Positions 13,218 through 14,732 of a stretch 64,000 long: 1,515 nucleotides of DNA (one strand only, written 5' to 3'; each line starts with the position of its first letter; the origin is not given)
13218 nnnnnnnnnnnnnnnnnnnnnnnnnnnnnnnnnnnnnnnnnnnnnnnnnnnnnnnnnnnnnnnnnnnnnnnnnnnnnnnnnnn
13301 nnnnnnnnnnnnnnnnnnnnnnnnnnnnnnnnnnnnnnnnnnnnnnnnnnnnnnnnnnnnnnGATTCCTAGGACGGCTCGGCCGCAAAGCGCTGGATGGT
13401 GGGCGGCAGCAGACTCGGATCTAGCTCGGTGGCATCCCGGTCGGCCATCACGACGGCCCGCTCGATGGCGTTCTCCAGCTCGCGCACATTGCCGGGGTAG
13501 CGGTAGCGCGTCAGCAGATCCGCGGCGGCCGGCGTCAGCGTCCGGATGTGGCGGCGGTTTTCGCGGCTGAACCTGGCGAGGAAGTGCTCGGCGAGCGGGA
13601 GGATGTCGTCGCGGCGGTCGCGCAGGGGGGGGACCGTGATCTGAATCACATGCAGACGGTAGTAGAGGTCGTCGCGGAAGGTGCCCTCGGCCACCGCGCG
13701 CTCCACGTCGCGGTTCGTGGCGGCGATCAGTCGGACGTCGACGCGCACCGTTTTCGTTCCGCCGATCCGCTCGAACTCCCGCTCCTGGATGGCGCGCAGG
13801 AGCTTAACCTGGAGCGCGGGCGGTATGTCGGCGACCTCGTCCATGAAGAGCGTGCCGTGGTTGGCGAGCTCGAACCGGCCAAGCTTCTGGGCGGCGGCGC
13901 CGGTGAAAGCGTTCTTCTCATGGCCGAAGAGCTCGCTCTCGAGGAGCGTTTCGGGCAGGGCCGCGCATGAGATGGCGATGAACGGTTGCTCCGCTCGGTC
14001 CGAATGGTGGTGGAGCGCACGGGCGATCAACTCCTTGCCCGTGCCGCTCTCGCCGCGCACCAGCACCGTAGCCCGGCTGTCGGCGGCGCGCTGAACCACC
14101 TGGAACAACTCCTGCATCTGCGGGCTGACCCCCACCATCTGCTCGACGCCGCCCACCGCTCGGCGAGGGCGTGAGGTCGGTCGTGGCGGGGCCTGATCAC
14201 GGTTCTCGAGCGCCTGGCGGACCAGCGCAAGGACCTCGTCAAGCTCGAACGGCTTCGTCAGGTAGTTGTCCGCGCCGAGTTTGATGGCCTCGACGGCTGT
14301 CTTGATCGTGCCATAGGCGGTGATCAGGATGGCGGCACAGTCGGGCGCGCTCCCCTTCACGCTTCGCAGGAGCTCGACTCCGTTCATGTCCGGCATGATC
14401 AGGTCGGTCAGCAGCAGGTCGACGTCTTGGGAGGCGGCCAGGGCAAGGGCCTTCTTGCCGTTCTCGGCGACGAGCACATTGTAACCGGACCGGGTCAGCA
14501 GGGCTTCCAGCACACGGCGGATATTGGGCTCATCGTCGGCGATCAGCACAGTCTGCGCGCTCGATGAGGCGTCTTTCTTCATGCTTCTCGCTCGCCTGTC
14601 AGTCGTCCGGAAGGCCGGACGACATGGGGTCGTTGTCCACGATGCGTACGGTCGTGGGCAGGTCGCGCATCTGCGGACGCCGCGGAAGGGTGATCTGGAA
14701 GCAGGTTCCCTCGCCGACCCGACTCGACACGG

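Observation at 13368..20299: PrsK/PrsR/PrsT-like trio in a non-canonical form: soluble 3xGAF-PAS kinase, a sigma54 activator with no DNA-binding domain, and an ~860-aa TPR protein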

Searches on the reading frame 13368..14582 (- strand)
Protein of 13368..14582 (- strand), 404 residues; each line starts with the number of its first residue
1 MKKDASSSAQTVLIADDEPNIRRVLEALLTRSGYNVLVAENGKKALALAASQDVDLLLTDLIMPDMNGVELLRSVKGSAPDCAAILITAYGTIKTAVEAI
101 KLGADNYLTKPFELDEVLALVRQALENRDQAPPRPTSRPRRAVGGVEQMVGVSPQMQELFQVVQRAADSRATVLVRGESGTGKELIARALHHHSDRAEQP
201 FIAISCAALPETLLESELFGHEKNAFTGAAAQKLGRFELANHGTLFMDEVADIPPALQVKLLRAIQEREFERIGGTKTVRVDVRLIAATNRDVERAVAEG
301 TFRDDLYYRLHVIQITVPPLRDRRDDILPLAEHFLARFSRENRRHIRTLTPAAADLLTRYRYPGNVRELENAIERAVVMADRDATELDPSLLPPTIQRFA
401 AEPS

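Call 6: search_protein_families(library=ncbifam, proteins=[window:13368-14582:-], max_evalue=0.01)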
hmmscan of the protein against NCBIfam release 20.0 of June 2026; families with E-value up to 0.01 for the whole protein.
window:13368-14582:- (404 aa): 123 families (the best 25 are shown)
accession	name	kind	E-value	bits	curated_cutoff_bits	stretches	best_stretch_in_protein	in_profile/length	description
NF008469.0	PRK11361.1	equivalog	2.1e-142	475.1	714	1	8-381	3-377/461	acetoacetate metabolism transcriptional regulator AtoC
TIGR01818.1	ntrC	equivalog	8.8e-134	446.8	558.6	1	12-387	1-374/463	nitrogen regulation protein NR(I)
NF007689.0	PRK10365.1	equivalog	3.1e-122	408.5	760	1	11-380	7-372/441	sigma-54-dependent response regulator transcription factor ZraR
TIGR01817.1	nifA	equivalog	3.4e-117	392.4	528.85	1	123-383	172-431/534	nif-specific transcriptional activator NifA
TIGR02915.1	PEP_resp_reg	equivalog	1e-113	380.6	502.6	1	12-383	1-375/445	PEP-CTERM-box response regulator transcription factor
NF008176.1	PRK10923.1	equivalog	1.3e-113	380.1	620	1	11-381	5-372/469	nitrogen regulation protein NR(I)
NF041946.1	LuxO_transreg_Vib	equivalog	6.2e-113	378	800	1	23-400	10-384/463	quorum-sensing sigma-54 dependent transcriptional regulator LuxO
NF051870.1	NAssimRespRegNtrX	equivalog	3.3e-106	355.9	600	1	10-395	2-384/452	nitrogen assimilation response regulator NtrX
NF011695.0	PRK15115.1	equivalog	8.1e-101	337.9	763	1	9-380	6-368/445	two-component system response regulator GlrR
NF049963.1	RespRegFlgRCampy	domain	8.3e-100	334.6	750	1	12-384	3-371/429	fla regulon two-component system response regulator FlgR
NF050807.1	TransRegFlbDCaul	equivalog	6.2e-98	328.6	750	1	32-393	23-364/454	sigma-54-dependent transcriptional regulator FlbD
NF038308.1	RNA_repair_RtcR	equivalog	7e-96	322.2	650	1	7-387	26-429/530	RNA repair transcriptional activator RtcR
NF003451.0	PRK05022.1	equivalog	1.2e-95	321.2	476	1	122-386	165-429/512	nitric oxide reductase transcriptional regulator NorR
NF041552.1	TF_PrdR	equivalog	3e-94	316.4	795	1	146-395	266-513/577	sigma-54 dependent transcriptional regulator PrdR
NF011958.0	PRK15429.1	equivalog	2e-85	287.8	830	1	148-384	380-616/692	formate hydrogenlyase transcriptional activator FlhA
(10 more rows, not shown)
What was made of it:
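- On PrsR (TIGR02915, PEP-CTERM-box response regulator): 380.6 bits; ranked fifth behind AtoC, NtrC, ZraR and NifA (call 6).
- PrsR is among the full-length hits of the activator (call 6). AtoC, NtrC, ZraR and NifA all outrank PrsR (call 6).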

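Call 7: search_protein_families(library=pfam, proteins=[window:13368-14582:-], max_evalue=0.1)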
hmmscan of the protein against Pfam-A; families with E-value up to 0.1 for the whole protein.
window:13368-14582:- (404 aa): 18 families
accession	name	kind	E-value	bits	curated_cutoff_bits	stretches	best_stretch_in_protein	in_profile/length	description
PF00158.32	Sigma54_activat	-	5e-72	241.5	20.2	1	150-315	2-167/168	Sigma-54 interaction domain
PF00072.30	Response_reg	-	7.3e-31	107.1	30.2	1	12-121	1-110/111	Response regulator receiver domain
PF25601.1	AAA_lid_14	-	1.3e-25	89.4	27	1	321-398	1-76/87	AAA+ ATPase lid domain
PF14532.12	Sigma54_activ_2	-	9.6e-24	84.6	25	1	150-320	1-138/138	Sigma-54 interaction domain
PF07728.20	AAA_5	-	5.8e-08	33.3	22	1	173-292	2-124/139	AAA domain (dynein-related subfamily)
PF13191.12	AAA_16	-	2.6e-06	28.5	32.6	1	151-266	4-121/167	AAA ATPase domain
PF01078.27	Mg_chelatase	-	0.00012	22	20.3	1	228-290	93-157/207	Magnesium chelatase, subunit ChlI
PF00004.35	AAA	-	0.00028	21.8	21.2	1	173-291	1-110/131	ATPase family associated with various cellular activities (AAA)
PF07726.17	AAA_3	-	0.002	18.5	27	1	173-295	2-115/131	ATPase family associated with various cellular activities (AAA)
PF01232.29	Mannitol_dh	-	0.0095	16.4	27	0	143-211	63-126/199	Mannitol dehydrogenase Rossmann domain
PF07724.20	AAA_2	-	0.014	15.9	27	1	171-294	4-128/166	AAA domain (Cdc48 subfamily)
PF13245.12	AAA_19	-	0.024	15.3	25.1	0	169-268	10-117/134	AAA domain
PF01057.23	Parvo_NS1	-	0.028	13.9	20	1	158-195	101-138/271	Parvovirus non-structural protein NS1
PF20030.5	bpMoxR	-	0.047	13.2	27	0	239-291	95-146/205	MoxR domain in the MoxR-vWA-beta-propeller ternary systems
PF13401.12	AAA_22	-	0.048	14.4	27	0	170-210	5-45/130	AAA domain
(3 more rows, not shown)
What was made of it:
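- On PrsR (TIGR02915, PEP-CTERM-box response regulator): PF00072 at 107 bits and PF00158 at 241 bits (call 7).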
